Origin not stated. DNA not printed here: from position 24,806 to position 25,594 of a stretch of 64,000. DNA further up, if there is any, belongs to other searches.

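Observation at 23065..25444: Orphan WXG100-like trio: an enlarged WXG protein, a small helical protein and a 474-aa unknown protein sharing an N-terminal motif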

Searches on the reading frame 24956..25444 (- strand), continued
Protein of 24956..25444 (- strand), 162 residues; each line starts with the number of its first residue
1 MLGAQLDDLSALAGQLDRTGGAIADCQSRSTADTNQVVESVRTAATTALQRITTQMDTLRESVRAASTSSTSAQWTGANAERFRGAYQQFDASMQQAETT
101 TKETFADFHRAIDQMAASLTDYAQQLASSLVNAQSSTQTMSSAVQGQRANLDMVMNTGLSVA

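Call 30: search_solved_structures(query=A2, max_evalue=10, show_alignments=3)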
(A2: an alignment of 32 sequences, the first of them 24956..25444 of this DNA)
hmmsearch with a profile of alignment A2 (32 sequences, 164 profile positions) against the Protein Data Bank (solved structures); distinct sequences matched with E-value up to 10: 43.
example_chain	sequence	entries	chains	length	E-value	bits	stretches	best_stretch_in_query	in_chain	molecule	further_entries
5zvk_A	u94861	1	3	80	0.004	20.5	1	90-140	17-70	Human Coronavirus MERS HR1 motif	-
4mod_A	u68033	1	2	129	0.0063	19.9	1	91-138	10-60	HR1 of S protein, LINKER, HR2 of S protein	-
4njl_A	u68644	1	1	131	0.0076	19.6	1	90-140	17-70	S protein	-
8z4o_A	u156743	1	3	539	0.0078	19.6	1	91-159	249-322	Spike protein S2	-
7v5j_A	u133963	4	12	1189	0.01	19.2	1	91-159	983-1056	Spike glycoprotein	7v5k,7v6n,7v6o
7v3l_A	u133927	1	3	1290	0.01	19.2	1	91-159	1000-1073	Spike glycoprotein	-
5x59_A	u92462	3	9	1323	0.011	19.1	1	91-159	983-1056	S protein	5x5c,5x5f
6pz8_A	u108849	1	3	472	0.012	19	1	91-159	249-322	S protein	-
22dx_F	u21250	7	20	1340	0.019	18.3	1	91-159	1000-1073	Spike glycoprotein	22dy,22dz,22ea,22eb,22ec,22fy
8z4t_A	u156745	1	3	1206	0.019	18.3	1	91-158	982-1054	Spike glycoprotein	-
7x27_G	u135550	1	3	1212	0.019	18.3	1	91-158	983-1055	Spike glycoprotein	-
8ifn_B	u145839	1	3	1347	0.02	18.2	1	93-158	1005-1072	Spike glycoprotein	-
7x25_G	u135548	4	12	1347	0.02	18.2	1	93-158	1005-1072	Spike glycoprotein | MERS-CoV Spike glycoprotein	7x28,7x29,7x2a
6nb3_A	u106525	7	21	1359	0.021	18.2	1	93-158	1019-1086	Spike glycoprotein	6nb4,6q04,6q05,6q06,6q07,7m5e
7ymt_A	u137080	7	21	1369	0.021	18.2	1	93-158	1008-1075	Spike glycoprotein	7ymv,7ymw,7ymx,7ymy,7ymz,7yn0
5w9h_A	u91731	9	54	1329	0.04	17.3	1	91-158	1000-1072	MERS S | Spike glycoprotein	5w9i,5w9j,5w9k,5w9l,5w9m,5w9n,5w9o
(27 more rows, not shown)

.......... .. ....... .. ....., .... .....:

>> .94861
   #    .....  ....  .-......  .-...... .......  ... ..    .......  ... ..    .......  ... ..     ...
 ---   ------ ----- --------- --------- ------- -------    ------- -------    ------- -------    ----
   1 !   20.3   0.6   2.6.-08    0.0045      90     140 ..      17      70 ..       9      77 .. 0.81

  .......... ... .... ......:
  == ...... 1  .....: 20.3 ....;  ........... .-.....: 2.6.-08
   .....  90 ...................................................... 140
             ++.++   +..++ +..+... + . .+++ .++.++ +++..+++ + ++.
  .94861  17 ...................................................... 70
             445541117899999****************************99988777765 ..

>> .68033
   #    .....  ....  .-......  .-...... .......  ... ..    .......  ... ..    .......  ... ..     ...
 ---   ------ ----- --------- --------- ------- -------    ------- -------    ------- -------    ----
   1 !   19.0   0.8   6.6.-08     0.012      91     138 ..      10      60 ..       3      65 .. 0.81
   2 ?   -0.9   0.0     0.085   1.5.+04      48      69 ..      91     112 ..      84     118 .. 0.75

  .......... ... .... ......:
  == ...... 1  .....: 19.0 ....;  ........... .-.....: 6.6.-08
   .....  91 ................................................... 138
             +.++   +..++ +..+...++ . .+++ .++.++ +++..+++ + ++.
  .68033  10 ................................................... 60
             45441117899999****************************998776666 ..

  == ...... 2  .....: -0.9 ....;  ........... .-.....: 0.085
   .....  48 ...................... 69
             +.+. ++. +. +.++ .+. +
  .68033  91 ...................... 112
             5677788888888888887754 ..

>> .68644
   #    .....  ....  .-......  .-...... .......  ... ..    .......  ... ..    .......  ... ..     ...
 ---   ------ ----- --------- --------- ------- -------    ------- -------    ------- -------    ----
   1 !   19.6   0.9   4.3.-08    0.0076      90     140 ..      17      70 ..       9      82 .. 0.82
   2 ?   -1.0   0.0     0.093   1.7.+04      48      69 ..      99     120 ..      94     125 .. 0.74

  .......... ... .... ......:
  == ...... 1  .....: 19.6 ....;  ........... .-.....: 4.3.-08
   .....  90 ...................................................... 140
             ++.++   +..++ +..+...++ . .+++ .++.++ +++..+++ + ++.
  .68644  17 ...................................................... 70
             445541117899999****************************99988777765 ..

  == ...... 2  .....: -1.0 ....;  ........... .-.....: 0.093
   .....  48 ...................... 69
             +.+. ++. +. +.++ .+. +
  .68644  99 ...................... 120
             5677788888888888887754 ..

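Call 31: search_protein_families(library=pfam, alignment_id=A2, max_evalue=0.01)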
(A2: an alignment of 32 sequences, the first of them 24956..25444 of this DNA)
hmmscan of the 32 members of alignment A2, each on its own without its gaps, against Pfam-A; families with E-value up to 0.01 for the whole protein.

A. member 1, window:24956-25444:- (162 aa): 7 families
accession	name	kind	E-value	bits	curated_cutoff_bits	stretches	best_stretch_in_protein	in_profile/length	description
PF09660.15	DUF2397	-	0.00025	20.4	28.5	1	29-130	99-210/483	Protein of unknown function (DUF2397)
PF06013.18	WXG100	-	0.00029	21.5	27.3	0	43-99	11-65/86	Proteins of 100 residues with WXG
PF01442.23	Apolipoprotein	-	0.00062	20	90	1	7-134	7-138/190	Apolipoprotein A1/A4/E domain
PF07464.16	ApoLp-III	-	0.00065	20.3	36.3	0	83-151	38-110/146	Apolipophorin-III precursor (apoLp-III)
PF09177.16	STX6_10_61_N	-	0.0017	19.3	29.4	0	20-77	18-78/99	Syntaxin 6/10/61, N-terminal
PF10337.15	ArAE_2_N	-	0.003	17.1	23.5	1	27-110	376-459/470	Putative ER transporter, 6TM, N-terminal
PF16888.10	YwqH-like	-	0.0071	17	33.7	0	47-127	31-112/123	YwqH-like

B. families by the number of members that match (of 32 scanned): 32 families (the first 25 are shown)
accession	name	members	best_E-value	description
PF06013.18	WXG100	18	5.1e-05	Proteins of 100 residues with WXG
PF01442.23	Apolipoprotein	17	0.00012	Apolipoprotein A1/A4/E domain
PF04513.17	Baculo_PEP_C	16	0.0002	Baculovirus polyhedron envelope protein, PEP, C terminus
PF09177.16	STX6_10_61_N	13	0.00033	Syntaxin 6/10/61, N-terminal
PF07464.16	ApoLp-III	12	8.3e-05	Apolipophorin-III precursor (apoLp-III)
PF09660.15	DUF2397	8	8.5e-05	Protein of unknown function (DUF2397)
PF16888.10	YwqH-like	6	0.0036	YwqH-like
PF06103.16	DUF948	5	9.2e-06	Bacterial protein of unknown function (DUF948)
PF10157.14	BORCS6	5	0.00085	BLOC-1-related complex sub-unit 6 C-terminal helix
PF10337.15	ArAE_2_N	4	8.3e-05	Putative ER transporter, 6TM, N-terminal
PF18709.6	DLP_helical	4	8.7e-05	Dynamin-like helical domain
PF25547.1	WXG100_2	4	0.00092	WXG100 like domain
PF07352.17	Phage_Mu_Gam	3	0.0012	Bacteriophage Mu Gam like protein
PF09021.16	HutP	2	0.0052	HutP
PF25443.1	ANG-1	1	0.00016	ANG-1-like domain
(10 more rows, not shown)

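Call 35: find_related_loci(query=A2, collection=genome_contigs, flank=10000)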
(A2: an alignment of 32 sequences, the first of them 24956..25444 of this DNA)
Query A2 (162 aa) in genome_contigs; peptide patterns used: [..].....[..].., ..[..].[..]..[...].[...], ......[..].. (x = any residue, [..] = any of these).
151 stretches matched a pattern; 35 encode a relative of the query (tblastn E <= 1e-3); 35 distinct loci.
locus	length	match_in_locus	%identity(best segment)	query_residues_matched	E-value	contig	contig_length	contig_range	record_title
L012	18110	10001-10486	98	1-162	1e-100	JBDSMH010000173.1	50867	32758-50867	MAG: Acidimicrobiales bacterium isolate cluster1_bin.389 k127_3078733, whole genome shotgun sequence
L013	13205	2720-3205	94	1-162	1e-97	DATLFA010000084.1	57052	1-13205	MAG TPA_asm: Acidimicrobiales bacterium isolate SMAG_U14390 k141_2320253, whole genome shotgun sequence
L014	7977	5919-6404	47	1-162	2e-39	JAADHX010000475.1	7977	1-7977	MAG: Actinomycetota bacterium isolate M_MetaBat.222 contig-127_31480, whole genome shotgun sequence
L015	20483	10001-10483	47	1-161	1e-38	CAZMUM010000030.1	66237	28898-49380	MAG TPA_asm: uncultured Acidimicrobiales bacterium isolate SRP215229_co1_211 genome assembly, contig: NODE_219_length_66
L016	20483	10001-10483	50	1-161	2e-38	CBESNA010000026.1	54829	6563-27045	MAG TPA_asm: uncultured Acidimicrobiia bacterium isolate SRR7614695_binner12_Refined_79 genome assembly, contig: ERZ2508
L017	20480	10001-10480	48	1-160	2e-37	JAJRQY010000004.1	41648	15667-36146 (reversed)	MAG: Actinomycetes bacterium isolate Dive100_bin2.26 k141_112964, whole genome shotgun sequence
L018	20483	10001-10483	47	1-161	6e-37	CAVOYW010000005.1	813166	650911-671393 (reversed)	MAG: uncultured Acidimicrobiales bacterium isolate MFD09779.bin.2.38 genome assembly, contig: contig_26056, whole genome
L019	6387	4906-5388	46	1-161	5e-37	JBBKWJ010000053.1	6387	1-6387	MAG: Acidimicrobiales bacterium isolate metabat_bins.301 k119_1293925, whole genome shotgun sequence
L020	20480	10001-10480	48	1-160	4e-37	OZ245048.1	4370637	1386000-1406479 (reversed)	MAG: Acidimicrobiales bacterium isolate fd8095d6-3f49-4c9a-911c-9a204c92b890 genome assembly, chromosome: 1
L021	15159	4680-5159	49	1-160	3e-36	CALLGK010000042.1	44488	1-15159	MAG: uncultured Acidimicrobiales bacterium isolate R1_Bin_METABAT__190_1 genome assembly, contig: c_000001121631, whole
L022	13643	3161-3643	45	1-161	3e-36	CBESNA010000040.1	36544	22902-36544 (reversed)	MAG TPA_asm: uncultured Acidimicrobiia bacterium isolate SRR7614695_binner12_Refined_79 genome assembly, contig: ERZ2508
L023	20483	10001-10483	47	1-161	4e-36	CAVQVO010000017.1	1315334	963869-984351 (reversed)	MAG: uncultured Acidimicrobiales bacterium isolate MFD09964.bin.1.7 genome assembly, contig: contig_6055, whole genome s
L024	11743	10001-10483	47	1-161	6e-36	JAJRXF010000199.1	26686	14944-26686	MAG: Actinomycetes bacterium isolate Dive96_bin3.128 k141_5152493, whole genome shotgun sequence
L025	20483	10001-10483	45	1-161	1e-35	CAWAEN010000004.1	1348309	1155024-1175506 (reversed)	MAG: uncultured Acidimicrobiia bacterium isolate MFD03551.bin.2.99 genome assembly, contig: contig_20124, whole genome s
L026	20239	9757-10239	43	1-161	4e-35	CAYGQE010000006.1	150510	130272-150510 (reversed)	MAG TPA_asm: uncultured Acidimicrobiaceae bacterium isolate ERP117304_co3_171 genome assembly, contig: NODE_120_length_1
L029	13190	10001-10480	45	1-160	2e-34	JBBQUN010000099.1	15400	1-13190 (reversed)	MAG: Acidimicrobiales bacterium isolate Co_metawrap_1930 Cmw_1930_k141_3528816_length_15400_cov_23.6283, whole genome sh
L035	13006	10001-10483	42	1-161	8e-33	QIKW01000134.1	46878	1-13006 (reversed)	MAG: Acidimicrobiia bacterium isolate SZUA-35 Ga0063293_10000505, whole genome shotgun sequence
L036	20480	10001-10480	46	1-160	8e-33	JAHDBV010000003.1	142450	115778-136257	MAG: Acidimicrobiales bacterium isolate MAG-119 RZ_308, whole genome shotgun sequence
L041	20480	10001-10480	43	1-160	2e-27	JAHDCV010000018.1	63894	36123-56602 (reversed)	MAG: Acidimicrobiales bacterium isolate MAG-142 ND_356, whole genome shotgun sequence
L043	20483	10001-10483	44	1-161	3e-24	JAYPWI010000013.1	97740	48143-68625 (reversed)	MAG: Acidimicrobiales bacterium isolate 139588_S189_metabat_bins_2.tsv.069 NODE_175_length_97740_cov_6.520715, whole gen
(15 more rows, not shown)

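Call 36: predict_structure(alignment_id=A2)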
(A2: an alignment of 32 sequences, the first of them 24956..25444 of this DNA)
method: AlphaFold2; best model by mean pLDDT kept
length: 162 residues; sequences in the alignment: 32
mean_pLDDT: 92.9   pTM: 0.68
mean pLDDT of the five models: 92.9, 92.6, 90.4, 89.3, 86.4
residues with pLDDT >= 90: 142; 70-90: 16; 50-70: 4; < 50: 0
segments of 3 or more residues with pLDDT < 50: none
pLDDT, mean of each block of 10 residues (from residue 1): 87 95 94 93 95 96 95 92 96 97 95 94 94 96 93 81 56
secondary structure, 60 per line:
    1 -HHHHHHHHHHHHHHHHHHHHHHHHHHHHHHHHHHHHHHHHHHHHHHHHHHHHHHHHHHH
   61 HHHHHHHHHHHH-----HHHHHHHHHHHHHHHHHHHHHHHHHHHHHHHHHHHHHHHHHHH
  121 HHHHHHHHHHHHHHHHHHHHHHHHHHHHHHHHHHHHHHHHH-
elements in order: H2-72 H78-161

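Call 43: fold_search(model_id=the predicted structure, library=pdb)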
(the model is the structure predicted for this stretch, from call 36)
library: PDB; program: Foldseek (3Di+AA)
matches with E <= 10: 322; with E <= 0.001: 0
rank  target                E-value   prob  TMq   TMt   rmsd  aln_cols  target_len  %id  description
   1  9a72_A                8.8e-02  1.00  0.64  0.39   5.1       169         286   14  Integrative model of YFMS-CHEW by crosslinking MS and deep learning (released 2024-09-18)
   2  3g6b_B                9.9e-02  0.80  0.34  0.28  12.1       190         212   12  Crystal structure of a Soluble Chemoreceptor from Thermotoga maritima Asn217Ile mutant (released 2009-07-28)
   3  3g67_A                1.1e-01  0.84  0.38  0.31   8.8       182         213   12  Crystal Structure of a Soluble Chemoreceptor from Thermotoga maritima (released 2009-07-28)
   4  3g6b_A                1.1e-01  0.93  0.43  0.34   8.6       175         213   12  Crystal structure of a Soluble Chemoreceptor from Thermotoga maritima Asn217Ile mutant (released 2009-07-28)
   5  3zx6_A                1.5e-01  0.44  0.27  0.17  21.1       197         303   17  Structure of Hamp(AF1503)-Tsr fusion - Hamp (A291V) mutant (released 2012-02-29)
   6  4ke2_A                1.6e-01  0.90  0.41  0.35   9.1       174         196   16  Crystal structure of the hyperactive Type I antifreeze from winter flounder (released 2014-02-26)
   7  1qu7_A                1.7e-01  0.96  0.51  0.40   6.1       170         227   17  FOUR HELICAL-BUNDLE STRUCTURE OF THE CYTOPLASMIC DOMAIN OF A SERINE CHEMOTAXIS RECEPTOR (released 2000-07-12)
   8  5nnv_D                2.5e-01  0.47  0.30  0.21  12.8       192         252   13  Structure of a Bacillus subtilis Smc coiled coil middle fragment (released 2017-06-21)
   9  3g67_B                2.7e-01  0.41  0.26  0.22  12.2       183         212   14  Crystal Structure of a Soluble Chemoreceptor from Thermotoga maritima (released 2009-07-28)
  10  3zx6_B                2.8e-01  0.96  0.55  0.35   5.7       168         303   18  Structure of Hamp(AF1503)-Tsr fusion - Hamp (A291V) mutant (released 2012-02-29)
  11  9mvz_D                3.0e-01  0.93  0.53  0.12   6.8       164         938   14  Tripartite complex of MmpL5-S5-AcpM from Mycolicibacterium smegmatis (released 2025-07-30)
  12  8am0_B                3.4e-01  0.90  0.42  0.30   7.0       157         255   10  Crystal structure of human T1061E PI3Kalpha in complex with its regulatory subunit and the inhibitor GDC-0077 (Inavoli (released 2023-12-13)
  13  7sqc_1F               3.4e-01  0.25  0.26  0.20  40.2       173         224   16  Ciliary C1 central pair apparatus isolated from Chlamydomonas reinhardtii (released 2022-04-13)
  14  5nnv_B                3.6e-01  0.30  0.29  0.23  12.8       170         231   15  Structure of a Bacillus subtilis Smc coiled coil middle fragment (released 2017-06-21)
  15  5itd_B                3.8e-01  0.87  0.40  0.30   7.2       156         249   10  Crystal structure of PI3K alpha with PI3K delta inhibitor (released 2016-09-07)
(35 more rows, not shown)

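Call 46: search_protein_families(library=pfam, proteins=[L020:10903-11889:+, L020:11957-12487:+, L020:12585-13643:+, L020:13653-14099:+, L020:14108-14725:-, L020:7585-9798:-, L020:18621-19826:-, L020:6187-7704:+], max_evalue=0.01)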
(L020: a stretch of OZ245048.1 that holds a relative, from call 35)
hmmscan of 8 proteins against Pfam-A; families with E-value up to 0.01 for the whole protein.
L020:10903-11889:+ (328 aa): 0 families

L020:11957-12487:+ (176 aa): 0 families

L020:12585-13643:+ (352 aa): 0 families

L020:13653-14099:+ (148 aa): 0 families

L020:14108-14725:- (205 aa): 1 family
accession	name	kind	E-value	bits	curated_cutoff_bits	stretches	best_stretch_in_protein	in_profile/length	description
PF13302.13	Acetyltransf_3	-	1.4e-24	87.8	25.4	1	29-172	1-138/138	Acetyltransferase (GNAT) domain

L020:7585-9798:- (737 aa): 1 family
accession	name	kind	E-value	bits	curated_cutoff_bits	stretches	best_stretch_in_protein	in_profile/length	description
PF00535.33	Glycos_transf_2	-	5.7e-21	75.6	23.3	1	474-627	1-132/168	Glycosyl transferase family 2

L020:18621-19826:- (401 aa): 2 families
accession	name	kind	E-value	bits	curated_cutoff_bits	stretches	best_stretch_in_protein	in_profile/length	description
PF00155.27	Aminotran_1_2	-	3.6e-40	138.7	19.7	1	72-393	42-360/361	Aminotransferase class I and II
PF01212.27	Beta_elim_lyase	-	0.0015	18.3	27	1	153-212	107-168/288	Beta-eliminating lyase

L020:6187-7704:+ (505 aa): 0 families

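Call 51: find_homologous_proteins(query=L020:14822-18544:-, max_evalue=1e-60)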
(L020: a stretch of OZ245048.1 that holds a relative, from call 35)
Query L020:14822-18544:- (1240 aa): 37 proteins with E <= 1e-60 among 8000 candidates.
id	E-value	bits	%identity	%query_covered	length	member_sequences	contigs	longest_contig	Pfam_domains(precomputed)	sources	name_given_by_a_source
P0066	0.0e+0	2083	77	100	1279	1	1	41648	PF01935.24,PF13401.13,PF01580.25,PF25199.2,PF13191.13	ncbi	-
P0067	0.0e+0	1353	55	100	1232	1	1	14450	PF13401.13,PF01580.25,PF25199.2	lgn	-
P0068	0.0e+0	1225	51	100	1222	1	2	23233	PF13401.13,PF01580.25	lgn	-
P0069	0.0e+0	1173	50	99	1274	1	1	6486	PF00005.34,PF13401.13,PF01580.25,PF25199.2,PF13191.13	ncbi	-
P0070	4.5e-251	854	42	95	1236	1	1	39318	PF13401.13,PF01580.25,PF25199.2,PF13191.13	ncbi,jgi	-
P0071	3.8e-206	705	39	97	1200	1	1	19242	PF01580.25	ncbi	-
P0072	6.3e-143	496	43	57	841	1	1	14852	PF01580.25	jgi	jgi:S-DNA-T family DNA segregation ATPase FtsK/SpoIIIE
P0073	7.5e-95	337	31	88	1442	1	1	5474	PF00498.32,PF13245.13,PF05729.19,PF16697.11,PF13555.13,PF13401.13,PF01580.25,PF25199.2,PF13191.13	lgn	-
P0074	6.2e-93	330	33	65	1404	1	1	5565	PF13401.13,PF20703.4,PF01580.25,PF25199.2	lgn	-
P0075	5.5e-90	321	32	75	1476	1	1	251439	PF13401.13,PF01580.25,PF13191.13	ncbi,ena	-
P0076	2.7e-85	305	34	59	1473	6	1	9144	PF00498.32,PF16697.11,PF13401.13,PF01580.25,PF13191.13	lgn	-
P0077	7.6e-85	304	31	84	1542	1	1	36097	PF00498.32,PF16697.11,PF13555.13,PF13401.13,PF01580.25,PF13191.13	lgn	-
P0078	2.4e-84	302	29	78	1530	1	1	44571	PF13401.13,PF01580.25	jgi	jgi:S-DNA-T family DNA segregation ATPase FtsK/SpoIIIE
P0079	1.8e-82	296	35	50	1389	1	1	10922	PF13604.13,PF13245.13,PF13555.13,PF13401.13,PF13191.13,PF00498.32,PF00005.34,PF13476.13,PF05729.19,PF16697.11,PF01580.25,PF25199.2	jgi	jgi:S-DNA-T family DNA segregation ATPase FtsK/SpoIIIE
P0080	2.7e-81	292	27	94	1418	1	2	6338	PF00498.32,PF13245.13,PF05729.19,PF16697.11,PF13555.13,PF13401.13,PF01580.25,PF25199.2,PF13191.13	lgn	-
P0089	1.7e-65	239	27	76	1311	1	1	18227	PF24883.3,PF13401.13,PF01580.25,PF13191.13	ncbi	-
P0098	7.9e-63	231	29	60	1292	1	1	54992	PF13401.13,PF20703.4,PF01580.25,PF01637.25,PF13191.13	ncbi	-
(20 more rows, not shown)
